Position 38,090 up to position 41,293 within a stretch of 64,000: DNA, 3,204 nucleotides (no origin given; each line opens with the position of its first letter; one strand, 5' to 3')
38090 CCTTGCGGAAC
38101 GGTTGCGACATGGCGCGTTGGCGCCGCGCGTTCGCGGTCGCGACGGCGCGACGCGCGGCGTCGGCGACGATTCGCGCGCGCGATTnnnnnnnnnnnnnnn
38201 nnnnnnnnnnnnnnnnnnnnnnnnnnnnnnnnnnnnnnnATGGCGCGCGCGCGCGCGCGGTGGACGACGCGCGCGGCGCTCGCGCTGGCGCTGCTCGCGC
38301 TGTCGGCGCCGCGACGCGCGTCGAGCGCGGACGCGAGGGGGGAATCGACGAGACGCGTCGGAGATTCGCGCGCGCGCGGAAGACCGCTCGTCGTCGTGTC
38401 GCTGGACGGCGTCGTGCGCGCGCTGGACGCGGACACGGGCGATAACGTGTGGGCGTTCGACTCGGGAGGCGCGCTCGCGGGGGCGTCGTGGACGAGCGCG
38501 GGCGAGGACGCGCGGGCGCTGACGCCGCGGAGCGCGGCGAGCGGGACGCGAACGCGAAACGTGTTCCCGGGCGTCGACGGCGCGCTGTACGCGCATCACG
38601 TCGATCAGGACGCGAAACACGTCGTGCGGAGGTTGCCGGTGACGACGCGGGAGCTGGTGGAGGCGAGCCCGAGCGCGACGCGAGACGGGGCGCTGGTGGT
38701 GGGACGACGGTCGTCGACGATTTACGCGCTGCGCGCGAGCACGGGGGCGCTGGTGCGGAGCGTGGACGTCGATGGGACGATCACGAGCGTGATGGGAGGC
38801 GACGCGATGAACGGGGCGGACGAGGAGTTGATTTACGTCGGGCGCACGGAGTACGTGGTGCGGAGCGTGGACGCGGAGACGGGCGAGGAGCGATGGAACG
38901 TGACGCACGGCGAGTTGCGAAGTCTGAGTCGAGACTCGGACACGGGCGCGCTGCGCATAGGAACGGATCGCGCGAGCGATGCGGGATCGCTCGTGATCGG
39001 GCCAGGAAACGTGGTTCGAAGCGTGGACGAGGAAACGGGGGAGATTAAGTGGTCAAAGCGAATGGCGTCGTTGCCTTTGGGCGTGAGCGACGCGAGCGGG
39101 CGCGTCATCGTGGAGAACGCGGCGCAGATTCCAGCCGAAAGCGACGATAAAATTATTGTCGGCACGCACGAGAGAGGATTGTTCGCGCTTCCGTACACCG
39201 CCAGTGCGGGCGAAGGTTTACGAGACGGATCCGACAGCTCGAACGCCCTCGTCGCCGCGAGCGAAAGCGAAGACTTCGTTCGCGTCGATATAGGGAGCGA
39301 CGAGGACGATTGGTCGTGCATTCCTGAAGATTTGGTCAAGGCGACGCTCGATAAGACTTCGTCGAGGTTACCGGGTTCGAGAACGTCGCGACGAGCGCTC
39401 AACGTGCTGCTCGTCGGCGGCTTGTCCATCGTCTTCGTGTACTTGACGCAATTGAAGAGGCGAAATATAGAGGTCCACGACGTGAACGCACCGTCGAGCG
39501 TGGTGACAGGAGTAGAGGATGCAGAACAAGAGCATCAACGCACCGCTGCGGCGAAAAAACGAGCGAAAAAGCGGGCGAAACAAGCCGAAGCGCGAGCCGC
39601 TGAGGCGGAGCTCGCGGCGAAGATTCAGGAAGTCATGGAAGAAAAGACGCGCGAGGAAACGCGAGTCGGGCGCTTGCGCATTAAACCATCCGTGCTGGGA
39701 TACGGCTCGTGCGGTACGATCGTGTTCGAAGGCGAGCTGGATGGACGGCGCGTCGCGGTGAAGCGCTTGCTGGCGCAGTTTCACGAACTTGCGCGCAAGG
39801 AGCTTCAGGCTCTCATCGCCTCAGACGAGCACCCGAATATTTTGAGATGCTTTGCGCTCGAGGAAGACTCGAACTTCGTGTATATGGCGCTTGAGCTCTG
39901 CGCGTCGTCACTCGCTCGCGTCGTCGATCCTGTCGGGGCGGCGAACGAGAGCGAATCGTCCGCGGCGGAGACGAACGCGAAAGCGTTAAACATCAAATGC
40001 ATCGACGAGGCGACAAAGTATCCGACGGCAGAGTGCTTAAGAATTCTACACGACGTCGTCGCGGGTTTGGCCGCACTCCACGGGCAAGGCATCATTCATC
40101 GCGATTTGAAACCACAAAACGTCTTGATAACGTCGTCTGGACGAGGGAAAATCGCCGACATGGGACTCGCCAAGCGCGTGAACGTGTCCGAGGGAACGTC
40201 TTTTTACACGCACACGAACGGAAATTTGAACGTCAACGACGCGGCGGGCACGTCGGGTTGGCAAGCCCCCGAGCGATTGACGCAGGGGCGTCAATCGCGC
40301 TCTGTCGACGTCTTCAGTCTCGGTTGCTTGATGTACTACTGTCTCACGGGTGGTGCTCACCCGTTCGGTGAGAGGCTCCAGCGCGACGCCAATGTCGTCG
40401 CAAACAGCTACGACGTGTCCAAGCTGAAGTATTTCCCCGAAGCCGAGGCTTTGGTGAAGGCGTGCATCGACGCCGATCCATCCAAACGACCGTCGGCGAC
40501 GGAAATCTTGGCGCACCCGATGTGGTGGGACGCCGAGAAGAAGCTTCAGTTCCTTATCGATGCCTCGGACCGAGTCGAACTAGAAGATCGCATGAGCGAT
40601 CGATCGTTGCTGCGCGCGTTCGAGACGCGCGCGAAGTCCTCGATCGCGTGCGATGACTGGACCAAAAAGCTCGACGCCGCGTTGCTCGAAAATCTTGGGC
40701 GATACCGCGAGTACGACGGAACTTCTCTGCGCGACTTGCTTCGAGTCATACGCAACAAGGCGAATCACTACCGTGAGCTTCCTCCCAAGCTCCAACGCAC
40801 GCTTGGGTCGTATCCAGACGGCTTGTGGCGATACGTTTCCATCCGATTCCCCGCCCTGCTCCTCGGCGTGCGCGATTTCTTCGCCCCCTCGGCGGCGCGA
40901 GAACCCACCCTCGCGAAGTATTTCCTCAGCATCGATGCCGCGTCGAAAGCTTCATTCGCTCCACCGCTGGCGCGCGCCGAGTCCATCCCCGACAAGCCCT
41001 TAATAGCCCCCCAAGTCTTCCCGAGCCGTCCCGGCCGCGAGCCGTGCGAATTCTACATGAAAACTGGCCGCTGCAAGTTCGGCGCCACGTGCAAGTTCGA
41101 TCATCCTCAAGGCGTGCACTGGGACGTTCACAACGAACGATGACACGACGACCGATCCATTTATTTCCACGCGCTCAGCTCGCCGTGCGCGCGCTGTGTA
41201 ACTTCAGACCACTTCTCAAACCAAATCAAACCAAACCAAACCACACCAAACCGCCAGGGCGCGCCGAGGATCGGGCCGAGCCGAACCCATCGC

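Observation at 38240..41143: IRE1 kinase/RNase with a C-terminal CCCH zinc finger appended to the KEN domain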

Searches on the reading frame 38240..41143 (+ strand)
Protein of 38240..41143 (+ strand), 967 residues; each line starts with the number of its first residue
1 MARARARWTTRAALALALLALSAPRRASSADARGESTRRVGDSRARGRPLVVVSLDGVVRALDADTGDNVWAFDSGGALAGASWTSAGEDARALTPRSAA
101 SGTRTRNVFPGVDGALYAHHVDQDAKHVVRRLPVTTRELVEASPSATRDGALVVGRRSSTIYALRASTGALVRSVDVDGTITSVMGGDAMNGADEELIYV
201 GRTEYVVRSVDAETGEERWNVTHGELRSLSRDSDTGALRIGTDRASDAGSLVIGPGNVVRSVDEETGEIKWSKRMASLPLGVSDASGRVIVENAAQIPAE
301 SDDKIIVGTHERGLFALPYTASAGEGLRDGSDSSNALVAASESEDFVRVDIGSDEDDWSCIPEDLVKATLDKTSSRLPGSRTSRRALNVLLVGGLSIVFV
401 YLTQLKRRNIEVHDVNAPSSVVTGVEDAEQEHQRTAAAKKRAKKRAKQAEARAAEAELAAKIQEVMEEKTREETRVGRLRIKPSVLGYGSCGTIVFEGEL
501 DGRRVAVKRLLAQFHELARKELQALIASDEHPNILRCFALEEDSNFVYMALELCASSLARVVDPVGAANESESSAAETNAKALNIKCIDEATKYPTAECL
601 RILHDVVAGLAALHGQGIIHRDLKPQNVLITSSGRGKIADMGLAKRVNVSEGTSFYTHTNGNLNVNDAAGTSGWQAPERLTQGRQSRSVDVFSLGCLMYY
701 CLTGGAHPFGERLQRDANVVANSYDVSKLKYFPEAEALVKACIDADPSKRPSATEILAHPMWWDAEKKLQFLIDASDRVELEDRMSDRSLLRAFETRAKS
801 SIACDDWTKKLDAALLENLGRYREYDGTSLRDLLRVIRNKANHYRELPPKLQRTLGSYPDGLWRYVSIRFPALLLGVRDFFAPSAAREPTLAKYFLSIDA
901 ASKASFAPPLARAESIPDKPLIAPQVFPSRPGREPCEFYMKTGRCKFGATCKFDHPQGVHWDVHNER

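Call 3: search_protein_families(library=pfam, proteins=[window:38240-41140:+], max_evalue=1)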
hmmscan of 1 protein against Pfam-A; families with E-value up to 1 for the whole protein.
window:38240-41140:+ (967 aa): 16 families
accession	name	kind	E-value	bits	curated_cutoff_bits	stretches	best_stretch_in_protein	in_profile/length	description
PF00069.31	Pkinase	-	1.4e-41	143.1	31.7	1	485-761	6-262/263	Protein kinase domain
PF06479.17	Ribonuc_2-5A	-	1.2e-35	122.9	23.3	1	768-895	1-127/127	Ribonuclease 2-5A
PF07714.23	PK_Tyr_Ser-Thr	-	1.2e-27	97.3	23.1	1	485-757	6-255/258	Protein tyrosine and serine/threonine kinase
PF13360.13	PQQ_2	-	1.8e-11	44.6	27.6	3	56-292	2-168/233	Outer membrane protein assembly factor BamB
PF00642.30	zf-CCCH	-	1e-10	41.7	20.5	1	931-957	1-27/27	Zinc finger C-x8-C-x5-C-x3-H type (and similar)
PF13570.13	Beta-prop_ACSF4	-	2.3e-08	34.3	133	1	135-225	46-133/329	Beta-alanine-activating enzyme, beta-propeller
PF01011.28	PQQ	-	6.1e-07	29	26.7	1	56-88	189-220/595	Glucose/ethanol/alcohol dehydrogenase, beta-propeller domain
PF17667.7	Pkinase_fungal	-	1.1e-05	24.8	24.1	1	597-653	286-347/387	Fungal protein kinase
PF18345.7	zf_CCCH_4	-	2.2e-05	24.8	29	1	936-955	1-19/19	Zinc finger domain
PF18044.7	zf-CCCH_4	-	0.00082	19.5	24.6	1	935-956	2-22/22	CCCH-type zinc finger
PF25585.1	zf-CCCH_DUS3L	-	0.0018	18.7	30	1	936-955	5-24/32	DUS3L CCCH zinc finger domain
PF14608.12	zf-CCCH_2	-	0.016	16.2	25.8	1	935-956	1-19/19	RNA-binding, Nab2-type zinc finger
PF14817.11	HAUS5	-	0.029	13.6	25.6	1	405-479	52-117/643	HAUS augmin-like complex subunit 5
PF06293.20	Kdo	-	0.071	13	21.3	1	582-634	104-155/207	Lipopolysaccharide kinase (Kdo/WaaP) family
PF21112.3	CsgH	-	0.1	13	27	0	53-122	14-78/88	CsgH protein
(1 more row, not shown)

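Call 17: find_homologous_proteins(query=window:38240-41140:+, max_evalue=1e-20)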
Query window:38240-41140:+ (967 aa): 27 proteins with E <= 1e-20 among 8000 candidates.
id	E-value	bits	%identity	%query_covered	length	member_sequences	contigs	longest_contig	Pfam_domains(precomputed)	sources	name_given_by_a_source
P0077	0.0e+0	2144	99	100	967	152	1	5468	PF01011.29,PF07714.24,PF00642.31,PF00069.32,PF13360.14,PF18345.8,PF13570.14,PF17667.8,PF06479.18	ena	-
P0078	0.0e+0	1535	72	99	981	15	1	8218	PF01011.29,PF07714.24,PF00642.31,PF00069.32,PF13360.14,PF13570.14,PF06479.18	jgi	jgi:serine/threonine-protein kinase/endoribonuclease IRE1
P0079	0.0e+0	1533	72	100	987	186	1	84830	PF01011.29,PF07714.24,PF00642.31,PF00069.32,PF13360.14,PF13570.14,PF17667.8,PF06479.18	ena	-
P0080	0.0e+0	1480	71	99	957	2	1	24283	PF01011.29,PF07714.24,PF00642.31,PF00069.32,PF13360.14,PF17667.8,PF06479.18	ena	-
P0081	0.0e+0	1451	69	95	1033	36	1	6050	PF01011.29,PF07714.24,PF00642.31,PF00069.32,PF13360.14,PF13570.14,PF06479.18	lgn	-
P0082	0.0e+0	1446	69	95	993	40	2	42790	PF01011.29,PF07714.24,PF00642.31,PF00069.32,PF13360.14,PF13570.14,PF06479.18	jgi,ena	-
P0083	0.0e+0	1364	72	89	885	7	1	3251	PF07714.24,PF00642.31,PF00069.32,PF13360.14,PF06479.18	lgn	-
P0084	0.0e+0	1317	64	94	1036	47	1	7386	PF01011.29,PF07714.24,PF00642.31,PF00069.32,PF13360.14,PF13570.14,PF06479.18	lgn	-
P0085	0.0e+0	1292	89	70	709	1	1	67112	PF01011.29,PF07714.24,PF00069.32,PF13360.14,PF13570.14,PF17667.8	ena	-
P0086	0.0e+0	1223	62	94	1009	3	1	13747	PF01011.29,PF07714.24,PF00642.31,PF00069.32,PF13360.14,PF13570.14,PF17667.8,PF06479.18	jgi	-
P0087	2.1e-207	710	42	94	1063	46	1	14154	PF07714.24,PF00642.31,PF00069.32,PF06479.18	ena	-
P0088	8.4e-207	708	53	50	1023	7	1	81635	PF07714.24,PF00642.31,PF00069.32,PF06479.18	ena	-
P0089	7.4e-205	701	52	50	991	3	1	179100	PF07714.24,PF00642.31,PF00069.32,PF25585.2,PF06479.18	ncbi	-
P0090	7.9e-202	691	51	53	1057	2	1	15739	PF07714.24,PF00642.31,PF00069.32,PF06479.18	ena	-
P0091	8.7e-202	691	52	50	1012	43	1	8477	PF07714.24,PF00642.31,PF00069.32,PF13360.14,PF25585.2,PF06479.18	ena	-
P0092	1.2e-198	680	42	94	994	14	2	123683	PF07714.24,PF00642.31,PF00069.32,PF25585.2,PF06479.18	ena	-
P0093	1.4e-196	674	52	50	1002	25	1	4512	PF07714.24,PF00642.31,PF00069.32,PF25585.2,PF06479.18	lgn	-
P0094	3.1e-189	649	49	51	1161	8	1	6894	PF07714.24,PF00642.31,PF00069.32,PF06479.18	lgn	-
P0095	7.0e-189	648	48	56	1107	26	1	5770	PF07714.24,PF00642.31,PF00069.32,PF06479.18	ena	-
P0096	3.2e-185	636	49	47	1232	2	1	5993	PF07714.24,PF00642.31,PF00069.32,PF13360.14,PF06479.18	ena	-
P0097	6.5e-185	635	46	51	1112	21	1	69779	PF07714.24,PF00642.31,PF00069.32,PF06479.18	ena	-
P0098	4.9e-181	622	49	47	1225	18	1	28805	PF07714.24,PF00642.31,PF00069.32,PF06479.18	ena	-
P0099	4.2e-165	570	43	71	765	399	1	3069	PF07714.24,PF00642.31,PF00069.32,PF25585.2,PF06479.18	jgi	jgi:serine/threonine-protein kinase/endoribonuclease IRE1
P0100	6.7e-148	513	54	45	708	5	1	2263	PF07714.24,PF00069.32,PF06479.18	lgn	-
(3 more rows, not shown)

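Call 18: list_cluster_members(proteins=[P0077, P0079, P0082, P0089, P0092, P0087, P0004, P0099, P0010, P0019])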
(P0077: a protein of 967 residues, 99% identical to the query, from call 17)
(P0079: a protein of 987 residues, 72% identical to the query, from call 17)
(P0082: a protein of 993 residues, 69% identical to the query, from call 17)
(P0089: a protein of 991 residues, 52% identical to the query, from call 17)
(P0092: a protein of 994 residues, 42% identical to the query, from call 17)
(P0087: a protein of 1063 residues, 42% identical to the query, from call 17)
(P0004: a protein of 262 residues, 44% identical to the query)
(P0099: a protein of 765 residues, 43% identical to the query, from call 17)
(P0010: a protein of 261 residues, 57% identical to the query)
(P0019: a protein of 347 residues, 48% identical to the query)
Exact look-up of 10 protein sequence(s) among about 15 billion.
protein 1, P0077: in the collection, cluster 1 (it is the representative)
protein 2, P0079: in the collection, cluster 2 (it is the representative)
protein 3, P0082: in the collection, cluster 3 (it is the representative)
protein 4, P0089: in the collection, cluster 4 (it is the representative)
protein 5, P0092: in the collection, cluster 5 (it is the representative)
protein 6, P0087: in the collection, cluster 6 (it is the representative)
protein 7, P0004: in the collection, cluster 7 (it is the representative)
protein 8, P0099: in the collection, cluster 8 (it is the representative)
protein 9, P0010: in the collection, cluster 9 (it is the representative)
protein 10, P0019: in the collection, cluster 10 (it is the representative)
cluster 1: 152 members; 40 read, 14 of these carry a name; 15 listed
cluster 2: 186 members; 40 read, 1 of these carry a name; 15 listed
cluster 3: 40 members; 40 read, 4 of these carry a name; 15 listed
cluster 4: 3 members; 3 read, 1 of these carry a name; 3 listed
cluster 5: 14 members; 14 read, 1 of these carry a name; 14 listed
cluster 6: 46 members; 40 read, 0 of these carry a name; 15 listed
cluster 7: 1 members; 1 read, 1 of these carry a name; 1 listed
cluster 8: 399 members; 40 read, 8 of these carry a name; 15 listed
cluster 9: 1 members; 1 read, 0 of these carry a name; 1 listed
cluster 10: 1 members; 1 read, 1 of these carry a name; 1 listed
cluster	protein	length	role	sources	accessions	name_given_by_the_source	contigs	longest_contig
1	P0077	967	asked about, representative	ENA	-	-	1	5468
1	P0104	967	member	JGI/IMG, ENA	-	serine/threonine-protein kinase/endoribonuclease IRE1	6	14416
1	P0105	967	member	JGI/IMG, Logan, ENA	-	serine/threonine-protein kinase/endoribonuclease IRE1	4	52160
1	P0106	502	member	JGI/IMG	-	serine/threonine-protein kinase/endoribonuclease IRE1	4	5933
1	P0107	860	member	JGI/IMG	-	serine/threonine-protein kinase/endoribonuclease IRE1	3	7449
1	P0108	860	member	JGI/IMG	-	serine/threonine-protein kinase/endoribonuclease IRE1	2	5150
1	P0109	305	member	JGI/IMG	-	serine/threonine-protein kinase/endoribonuclease IRE1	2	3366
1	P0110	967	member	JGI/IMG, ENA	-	serine/threonine-protein kinase/endoribonuclease IRE1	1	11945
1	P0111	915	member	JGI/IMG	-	serine/threonine-protein kinase/endoribonuclease IRE1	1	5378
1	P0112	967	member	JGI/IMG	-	serine/threonine-protein kinase/endoribonuclease IRE1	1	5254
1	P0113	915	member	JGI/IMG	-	serine/threonine-protein kinase/endoribonuclease IRE1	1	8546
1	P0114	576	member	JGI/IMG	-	serine/threonine-protein kinase/endoribonuclease IRE1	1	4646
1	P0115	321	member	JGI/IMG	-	serine/threonine-protein kinase/endoribonuclease IRE1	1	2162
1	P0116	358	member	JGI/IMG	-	serine/threonine-protein kinase/endoribonuclease IRE1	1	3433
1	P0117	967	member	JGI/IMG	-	serine/threonine-protein kinase/endoribonuclease IRE1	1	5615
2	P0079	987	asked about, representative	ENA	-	-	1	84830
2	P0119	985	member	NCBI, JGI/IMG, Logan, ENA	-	-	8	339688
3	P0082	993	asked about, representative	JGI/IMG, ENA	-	-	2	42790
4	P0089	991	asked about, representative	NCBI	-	-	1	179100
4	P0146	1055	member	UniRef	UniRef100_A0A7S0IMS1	non-specific serine/threonine protein kinase n=1 Tax=Micromonas pusilla TaxID=38833 ...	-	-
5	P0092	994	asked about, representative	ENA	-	-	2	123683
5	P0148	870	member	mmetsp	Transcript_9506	Transcript_9506/g.43203 ORF Transcript_9506/g.43203 Transcript_9506/m.43203 type:complete ...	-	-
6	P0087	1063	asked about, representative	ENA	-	-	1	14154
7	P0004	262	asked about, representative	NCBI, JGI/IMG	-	serine/threonine-protein kinase/endoribonuclease IRE1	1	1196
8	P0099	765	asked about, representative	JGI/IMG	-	serine/threonine-protein kinase/endoribonuclease IRE1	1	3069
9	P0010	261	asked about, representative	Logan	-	-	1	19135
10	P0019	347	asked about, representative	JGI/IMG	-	serine/threonine-protein kinase/endoribonuclease IRE1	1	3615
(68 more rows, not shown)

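Call 21: find_encoding_contigs(protein=window:38240-41143:+, flank=3000, max_places=4)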
Protein window:38240-41143:+ (967 aa): 2 contigs read that carry it; 2 places shown.
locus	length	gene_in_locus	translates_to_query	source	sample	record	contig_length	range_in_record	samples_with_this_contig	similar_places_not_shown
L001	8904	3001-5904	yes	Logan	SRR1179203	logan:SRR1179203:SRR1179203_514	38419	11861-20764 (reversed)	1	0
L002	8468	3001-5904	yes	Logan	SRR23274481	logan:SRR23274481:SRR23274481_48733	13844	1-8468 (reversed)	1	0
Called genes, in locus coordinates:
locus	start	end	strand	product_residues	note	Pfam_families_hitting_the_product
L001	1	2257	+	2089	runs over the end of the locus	-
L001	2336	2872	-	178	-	PF00467:KOW, PF17136:ribosomal_L24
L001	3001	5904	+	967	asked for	PF13570:Beta-prop_ACSF4 (faint), PF01011:PQQ (faint), PF13360:PQQ_2, PF17667:Pkinase_fungal (faint), PF00069:Pkinase, PF07714:PK_Tyr_Ser-Thr, PF06479:Ribonuc_2-5A, PF00642:zf-CCCH, +1 more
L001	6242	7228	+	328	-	PF06564:CBP_BcsQ (weak), PF10609:ParA, PF13614:AAA_31, PF00142:Fer4_NifH (faint), PF01656:CbiA, PF02374:ArsA_ATPase (weak), PF09140:MipZ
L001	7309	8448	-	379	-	PF01937:ARMT1-like_dom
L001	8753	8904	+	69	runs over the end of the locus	-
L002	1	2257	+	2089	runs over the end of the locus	-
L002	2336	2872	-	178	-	PF00467:KOW, PF17136:ribosomal_L24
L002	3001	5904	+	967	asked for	PF13570:Beta-prop_ACSF4 (faint), PF01011:PQQ (faint), PF13360:PQQ_2, PF17667:Pkinase_fungal (faint), PF00069:Pkinase, PF07714:PK_Tyr_Ser-Thr, PF06479:Ribonuc_2-5A, PF00642:zf-CCCH, +1 more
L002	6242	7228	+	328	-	PF06564:CBP_BcsQ (weak), PF10609:ParA, PF13614:AAA_31, PF00142:Fer4_NifH (faint), PF01656:CbiA, PF02374:ArsA_ATPase (weak), PF09140:MipZ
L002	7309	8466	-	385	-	?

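Call 32: search_protein_families(library=pfam, proteins=[P0146, P0148, P0119], max_evalue=0.001)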
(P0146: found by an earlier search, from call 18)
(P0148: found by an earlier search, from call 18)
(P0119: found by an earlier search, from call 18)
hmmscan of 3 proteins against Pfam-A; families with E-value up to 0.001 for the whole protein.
P0146 (1055 aa): 10 families
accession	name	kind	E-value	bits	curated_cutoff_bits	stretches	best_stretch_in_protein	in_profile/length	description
PF06479.17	Ribonuc_2-5A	-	1.2e-38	132.5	23.3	1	846-975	1-127/127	Ribonuclease 2-5A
PF00069.31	Pkinase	-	1.5e-31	110.2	31.7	1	560-839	6-262/263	Protein kinase domain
PF07714.23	PK_Tyr_Ser-Thr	-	7e-17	62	23.1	1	561-835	7-255/258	Protein tyrosine and serine/threonine kinase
PF25585.1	zf-CCCH_DUS3L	-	1.1e-05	25.7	30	1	1027-1049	2-24/32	DUS3L CCCH zinc finger domain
PF00642.30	zf-CCCH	-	1.2e-05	25.5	20.5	1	1025-1050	1-26/27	Zinc finger C-x8-C-x5-C-x3-H type (and similar)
PF17667.7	Pkinase_fungal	-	8.6e-05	21.9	24.1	1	672-720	290-344/387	Fungal protein kinase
PF18345.7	zf_CCCH_4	-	0.00022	21.6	29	1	1030-1049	1-19/19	Zinc finger domain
PF14608.12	zf-CCCH_2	-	0.00026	21.9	25.8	1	1029-1050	1-19/19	RNA-binding, Nab2-type zinc finger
PF13360.13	PQQ_2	-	0.00032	20.9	27.6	1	67-251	2-101/233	Outer membrane protein assembly factor BamB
PF13570.13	Beta-prop_ACSF4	-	0.0008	19.3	133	0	158-201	49-93/329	Beta-alanine-activating enzyme, beta-propeller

P0148 (870 aa): 8 families
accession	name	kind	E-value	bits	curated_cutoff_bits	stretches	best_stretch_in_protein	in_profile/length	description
PF06479.17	Ribonuc_2-5A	-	1.1e-39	136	23.3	1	661-790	1-127/127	Ribonuclease 2-5A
PF00069.31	Pkinase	-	9.6e-33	114.1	31.7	1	375-654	6-262/263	Protein kinase domain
PF07714.23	PK_Tyr_Ser-Thr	-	2.4e-18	66.8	23.1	1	376-649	7-254/258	Protein tyrosine and serine/threonine kinase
PF25585.1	zf-CCCH_DUS3L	-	8.5e-06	26.1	30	1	842-864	2-24/32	DUS3L CCCH zinc finger domain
PF00642.30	zf-CCCH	-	9.9e-06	25.8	20.5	1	840-865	1-26/27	Zinc finger C-x8-C-x5-C-x3-H type (and similar)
PF18345.7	zf_CCCH_4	-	0.00018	21.9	29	1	845-864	1-19/19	Zinc finger domain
PF17667.7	Pkinase_fungal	-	0.00019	20.7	24.1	1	487-538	290-347/387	Fungal protein kinase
PF14608.12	zf-CCCH_2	-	0.0002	22.2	25.8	1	844-865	1-19/19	RNA-binding, Nab2-type zinc finger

P0119 (985 aa): 10 families
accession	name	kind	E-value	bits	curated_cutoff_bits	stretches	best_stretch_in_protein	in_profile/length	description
PF00069.31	Pkinase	-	8.4e-41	140.5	31.7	1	501-775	5-262/263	Protein kinase domain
PF06479.17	Ribonuc_2-5A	-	1.1e-35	123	23.3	1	783-909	2-127/127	Ribonuclease 2-5A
PF07714.23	PK_Tyr_Ser-Thr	-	3.5e-25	89.2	23.1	1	502-771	6-255/258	Protein tyrosine and serine/threonine kinase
PF13360.13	PQQ_2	-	4.2e-11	43.4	27.6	1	61-332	2-184/233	Outer membrane protein assembly factor BamB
PF00642.30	zf-CCCH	-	3.1e-10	40.2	20.5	1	947-972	2-27/27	Zinc finger C-x8-C-x5-C-x3-H type (and similar)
PF13570.13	Beta-prop_ACSF4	-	6.3e-08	32.8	133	1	155-239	5-90/329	Beta-alanine-activating enzyme, beta-propeller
PF01011.28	PQQ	-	8.1e-07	28.5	26.7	0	60-89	188-217/595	Glucose/ethanol/alcohol dehydrogenase, beta-propeller domain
PF17667.7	Pkinase_fungal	-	1.6e-05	24.3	24.1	1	611-668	286-348/387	Fungal protein kinase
PF18044.7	zf-CCCH_4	-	0.00012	22.2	24.6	1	950-971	2-22/22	CCCH-type zinc finger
PF18345.7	zf_CCCH_4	-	0.00096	19.6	29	0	951-970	1-19/19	Zinc finger domain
